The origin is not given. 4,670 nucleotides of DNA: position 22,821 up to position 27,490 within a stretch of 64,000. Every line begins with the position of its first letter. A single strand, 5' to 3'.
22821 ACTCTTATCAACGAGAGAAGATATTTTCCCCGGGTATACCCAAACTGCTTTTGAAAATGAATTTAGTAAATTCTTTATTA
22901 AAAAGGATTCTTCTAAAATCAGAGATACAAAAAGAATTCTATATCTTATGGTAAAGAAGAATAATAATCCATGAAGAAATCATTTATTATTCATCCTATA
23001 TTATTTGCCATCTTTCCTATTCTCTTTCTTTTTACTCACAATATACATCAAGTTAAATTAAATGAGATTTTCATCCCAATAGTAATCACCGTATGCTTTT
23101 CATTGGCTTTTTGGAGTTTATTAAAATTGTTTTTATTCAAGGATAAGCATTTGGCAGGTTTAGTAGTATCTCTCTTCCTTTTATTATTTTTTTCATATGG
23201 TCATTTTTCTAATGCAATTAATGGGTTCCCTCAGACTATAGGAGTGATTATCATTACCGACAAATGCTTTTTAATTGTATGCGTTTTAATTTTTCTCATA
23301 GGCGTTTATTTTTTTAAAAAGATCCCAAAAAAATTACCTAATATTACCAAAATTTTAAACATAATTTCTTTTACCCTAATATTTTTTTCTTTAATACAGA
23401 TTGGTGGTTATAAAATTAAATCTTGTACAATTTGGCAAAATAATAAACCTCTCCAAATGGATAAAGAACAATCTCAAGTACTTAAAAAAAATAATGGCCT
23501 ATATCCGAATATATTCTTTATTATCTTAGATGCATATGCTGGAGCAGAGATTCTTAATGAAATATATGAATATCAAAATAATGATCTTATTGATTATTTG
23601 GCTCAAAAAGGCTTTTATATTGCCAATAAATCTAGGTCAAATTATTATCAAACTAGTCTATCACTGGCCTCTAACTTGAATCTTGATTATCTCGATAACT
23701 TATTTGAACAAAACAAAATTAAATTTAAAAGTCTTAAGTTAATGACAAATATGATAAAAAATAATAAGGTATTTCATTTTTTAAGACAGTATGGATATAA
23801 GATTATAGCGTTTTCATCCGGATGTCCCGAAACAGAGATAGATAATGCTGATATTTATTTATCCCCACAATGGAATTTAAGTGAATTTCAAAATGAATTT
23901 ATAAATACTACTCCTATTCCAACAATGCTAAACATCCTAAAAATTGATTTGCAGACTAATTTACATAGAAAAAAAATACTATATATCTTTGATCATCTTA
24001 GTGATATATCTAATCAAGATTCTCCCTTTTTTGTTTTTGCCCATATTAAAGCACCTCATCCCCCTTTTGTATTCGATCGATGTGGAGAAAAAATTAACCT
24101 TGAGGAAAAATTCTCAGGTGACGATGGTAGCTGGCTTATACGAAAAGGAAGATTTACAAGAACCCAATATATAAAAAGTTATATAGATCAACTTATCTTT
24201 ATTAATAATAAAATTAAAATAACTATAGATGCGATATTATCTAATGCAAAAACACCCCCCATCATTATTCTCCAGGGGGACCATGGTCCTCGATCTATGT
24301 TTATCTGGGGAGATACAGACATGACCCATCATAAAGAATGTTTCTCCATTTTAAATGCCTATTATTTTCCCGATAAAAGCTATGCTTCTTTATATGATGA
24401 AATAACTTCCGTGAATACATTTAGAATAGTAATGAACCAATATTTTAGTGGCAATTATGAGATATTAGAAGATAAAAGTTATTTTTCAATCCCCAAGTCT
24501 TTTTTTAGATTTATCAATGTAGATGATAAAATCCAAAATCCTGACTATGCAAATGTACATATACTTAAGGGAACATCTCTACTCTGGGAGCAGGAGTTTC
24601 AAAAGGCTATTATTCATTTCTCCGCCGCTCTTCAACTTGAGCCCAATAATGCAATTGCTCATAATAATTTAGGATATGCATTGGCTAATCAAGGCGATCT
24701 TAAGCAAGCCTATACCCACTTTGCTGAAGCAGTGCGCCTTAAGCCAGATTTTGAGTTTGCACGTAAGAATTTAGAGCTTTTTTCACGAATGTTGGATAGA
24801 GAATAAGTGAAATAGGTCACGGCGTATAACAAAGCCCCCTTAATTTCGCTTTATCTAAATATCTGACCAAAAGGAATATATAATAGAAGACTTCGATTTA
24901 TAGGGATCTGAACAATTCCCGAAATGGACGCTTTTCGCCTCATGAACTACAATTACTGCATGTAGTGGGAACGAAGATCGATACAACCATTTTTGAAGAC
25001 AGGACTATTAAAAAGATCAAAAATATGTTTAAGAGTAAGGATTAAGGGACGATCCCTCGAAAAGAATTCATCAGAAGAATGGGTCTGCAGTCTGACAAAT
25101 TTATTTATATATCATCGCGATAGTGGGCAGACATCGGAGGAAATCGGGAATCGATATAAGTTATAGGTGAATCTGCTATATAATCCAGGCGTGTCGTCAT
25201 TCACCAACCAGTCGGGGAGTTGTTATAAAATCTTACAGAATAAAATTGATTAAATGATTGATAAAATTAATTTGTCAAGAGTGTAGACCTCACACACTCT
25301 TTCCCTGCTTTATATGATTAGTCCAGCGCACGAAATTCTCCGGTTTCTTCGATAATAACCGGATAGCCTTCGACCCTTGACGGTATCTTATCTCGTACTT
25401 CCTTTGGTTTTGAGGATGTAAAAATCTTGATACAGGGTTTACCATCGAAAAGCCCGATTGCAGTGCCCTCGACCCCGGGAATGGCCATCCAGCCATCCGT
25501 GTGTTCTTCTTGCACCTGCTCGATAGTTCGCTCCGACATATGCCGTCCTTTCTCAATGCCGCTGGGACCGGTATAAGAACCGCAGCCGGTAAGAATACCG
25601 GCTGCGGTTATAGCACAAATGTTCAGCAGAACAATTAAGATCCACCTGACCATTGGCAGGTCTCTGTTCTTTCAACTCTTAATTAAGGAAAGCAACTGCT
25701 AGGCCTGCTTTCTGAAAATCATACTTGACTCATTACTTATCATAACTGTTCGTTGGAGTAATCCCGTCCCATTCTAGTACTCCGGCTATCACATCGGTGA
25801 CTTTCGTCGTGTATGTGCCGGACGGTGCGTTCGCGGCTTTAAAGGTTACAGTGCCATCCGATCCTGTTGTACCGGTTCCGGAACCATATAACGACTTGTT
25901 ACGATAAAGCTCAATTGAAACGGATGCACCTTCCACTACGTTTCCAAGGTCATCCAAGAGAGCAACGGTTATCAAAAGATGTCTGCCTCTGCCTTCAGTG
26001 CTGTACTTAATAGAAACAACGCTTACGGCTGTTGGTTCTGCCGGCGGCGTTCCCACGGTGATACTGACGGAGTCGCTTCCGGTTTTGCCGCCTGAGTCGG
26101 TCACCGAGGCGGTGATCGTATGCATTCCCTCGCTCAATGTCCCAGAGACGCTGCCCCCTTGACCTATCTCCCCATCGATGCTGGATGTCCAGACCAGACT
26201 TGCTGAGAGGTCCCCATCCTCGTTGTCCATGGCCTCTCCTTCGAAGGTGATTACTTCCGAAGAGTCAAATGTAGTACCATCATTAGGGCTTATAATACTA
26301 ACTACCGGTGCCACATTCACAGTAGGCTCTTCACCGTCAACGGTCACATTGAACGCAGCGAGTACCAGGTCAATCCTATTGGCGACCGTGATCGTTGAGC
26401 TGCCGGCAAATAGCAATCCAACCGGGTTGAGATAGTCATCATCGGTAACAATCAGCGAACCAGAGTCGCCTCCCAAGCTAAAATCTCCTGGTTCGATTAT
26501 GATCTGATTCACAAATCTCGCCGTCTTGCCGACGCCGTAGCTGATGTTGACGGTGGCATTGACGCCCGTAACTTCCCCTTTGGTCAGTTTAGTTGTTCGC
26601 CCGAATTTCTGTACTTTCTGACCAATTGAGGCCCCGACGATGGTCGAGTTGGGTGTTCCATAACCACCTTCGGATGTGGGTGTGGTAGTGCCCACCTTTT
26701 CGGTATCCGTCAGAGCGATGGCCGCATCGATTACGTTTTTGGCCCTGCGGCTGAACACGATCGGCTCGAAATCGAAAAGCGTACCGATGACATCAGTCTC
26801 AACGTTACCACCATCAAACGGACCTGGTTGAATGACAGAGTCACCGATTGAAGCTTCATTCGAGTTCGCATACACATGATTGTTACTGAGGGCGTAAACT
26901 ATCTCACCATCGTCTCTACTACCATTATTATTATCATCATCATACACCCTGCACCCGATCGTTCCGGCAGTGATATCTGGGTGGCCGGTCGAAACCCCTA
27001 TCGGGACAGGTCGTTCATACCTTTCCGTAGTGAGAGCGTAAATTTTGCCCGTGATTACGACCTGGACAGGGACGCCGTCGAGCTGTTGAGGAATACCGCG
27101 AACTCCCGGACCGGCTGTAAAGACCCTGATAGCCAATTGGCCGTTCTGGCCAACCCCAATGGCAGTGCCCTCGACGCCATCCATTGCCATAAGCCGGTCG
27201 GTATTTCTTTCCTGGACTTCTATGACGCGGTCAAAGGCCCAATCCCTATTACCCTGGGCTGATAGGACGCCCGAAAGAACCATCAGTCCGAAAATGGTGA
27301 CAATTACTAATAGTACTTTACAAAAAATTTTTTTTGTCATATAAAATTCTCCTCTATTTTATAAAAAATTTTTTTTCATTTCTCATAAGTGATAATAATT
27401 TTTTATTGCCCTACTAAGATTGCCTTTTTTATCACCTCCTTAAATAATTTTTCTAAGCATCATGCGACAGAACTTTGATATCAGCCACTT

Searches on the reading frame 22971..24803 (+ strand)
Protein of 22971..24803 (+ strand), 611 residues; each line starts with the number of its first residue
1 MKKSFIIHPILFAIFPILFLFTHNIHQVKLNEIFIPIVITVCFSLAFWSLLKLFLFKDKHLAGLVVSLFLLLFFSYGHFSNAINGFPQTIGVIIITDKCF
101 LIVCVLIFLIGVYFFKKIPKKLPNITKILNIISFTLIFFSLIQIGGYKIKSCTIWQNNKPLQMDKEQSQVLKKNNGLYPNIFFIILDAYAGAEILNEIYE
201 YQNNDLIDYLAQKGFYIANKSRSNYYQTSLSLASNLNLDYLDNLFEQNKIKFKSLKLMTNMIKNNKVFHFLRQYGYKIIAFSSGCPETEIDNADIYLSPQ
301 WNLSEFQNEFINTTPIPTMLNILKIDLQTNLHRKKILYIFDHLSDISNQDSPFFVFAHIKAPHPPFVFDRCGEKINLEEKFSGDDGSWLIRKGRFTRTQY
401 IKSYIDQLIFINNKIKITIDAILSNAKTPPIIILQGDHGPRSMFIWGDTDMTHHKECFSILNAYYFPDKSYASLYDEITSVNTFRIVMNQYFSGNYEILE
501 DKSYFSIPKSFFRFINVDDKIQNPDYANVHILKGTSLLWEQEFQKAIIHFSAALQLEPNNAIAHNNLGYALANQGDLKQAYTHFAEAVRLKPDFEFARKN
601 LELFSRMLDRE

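Call 36: search_protein_families(library=pfam, proteins=[window:22971-24803:+], max_evalue=0.00001)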
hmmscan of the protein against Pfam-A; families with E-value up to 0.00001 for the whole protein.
window:22971-24803:+ (611 aa): 7 families
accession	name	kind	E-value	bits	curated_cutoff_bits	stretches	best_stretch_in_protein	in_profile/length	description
PF00515.34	TPR_1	-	9.3e-13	47.8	27.8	1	561-594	1-34/34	Tetratricopeptide repeat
PF07719.23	TPR_2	-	1.3e-12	47.2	27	1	561-593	1-33/34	Tetratricopeptide repeat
PF00884.28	Sulfatase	-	4.3e-11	43.1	25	1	179-484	1-270/301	Sulfatase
PF13414.12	TPR_11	-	4.7e-09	36.2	26.8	1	541-575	8-42/42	TPR repeat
PF13432.12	TPR_16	-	1.4e-06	29.1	32.7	1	534-593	4-63/65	Tetratricopeptide repeat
PF13431.12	TPR_17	-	5e-06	26.8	24.4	0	550-580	2-32/34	Tetratricopeptide repeat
PF13181.12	TPR_8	-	8.2e-06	26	25.7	0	563-593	3-33/34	Tetratricopeptide repeat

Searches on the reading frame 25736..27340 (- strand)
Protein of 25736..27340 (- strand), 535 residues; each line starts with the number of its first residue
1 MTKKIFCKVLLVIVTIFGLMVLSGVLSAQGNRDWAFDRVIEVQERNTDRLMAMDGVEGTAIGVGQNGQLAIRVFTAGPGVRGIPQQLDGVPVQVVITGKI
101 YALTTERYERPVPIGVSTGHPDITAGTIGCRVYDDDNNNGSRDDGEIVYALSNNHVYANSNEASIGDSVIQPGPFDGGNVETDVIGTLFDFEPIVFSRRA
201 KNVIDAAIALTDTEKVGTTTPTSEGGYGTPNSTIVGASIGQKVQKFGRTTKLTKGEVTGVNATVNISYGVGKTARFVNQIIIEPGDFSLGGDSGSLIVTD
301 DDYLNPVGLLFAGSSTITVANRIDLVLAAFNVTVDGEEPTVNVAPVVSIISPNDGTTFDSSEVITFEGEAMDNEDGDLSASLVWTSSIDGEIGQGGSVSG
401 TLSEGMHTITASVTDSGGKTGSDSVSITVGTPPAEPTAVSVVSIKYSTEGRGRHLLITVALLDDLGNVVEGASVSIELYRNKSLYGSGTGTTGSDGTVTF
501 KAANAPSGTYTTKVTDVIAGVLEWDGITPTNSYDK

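Call 36: search_protein_families(library=pfam, proteins=[window:25736-27340:-], max_evalue=0.00001)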
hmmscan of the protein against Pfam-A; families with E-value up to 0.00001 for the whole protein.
window:25736-27340:- (535 aa): 2 families
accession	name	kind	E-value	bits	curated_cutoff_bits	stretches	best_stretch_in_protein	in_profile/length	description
PF17957.7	Big_7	-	1.3e-06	29.4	24.1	0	345-376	1-30/70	Bacterial Ig domain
PF25819.1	Nal1_C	-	3.5e-06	26.8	26.1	1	235-315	148-230/268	Nal1 C-terminal domain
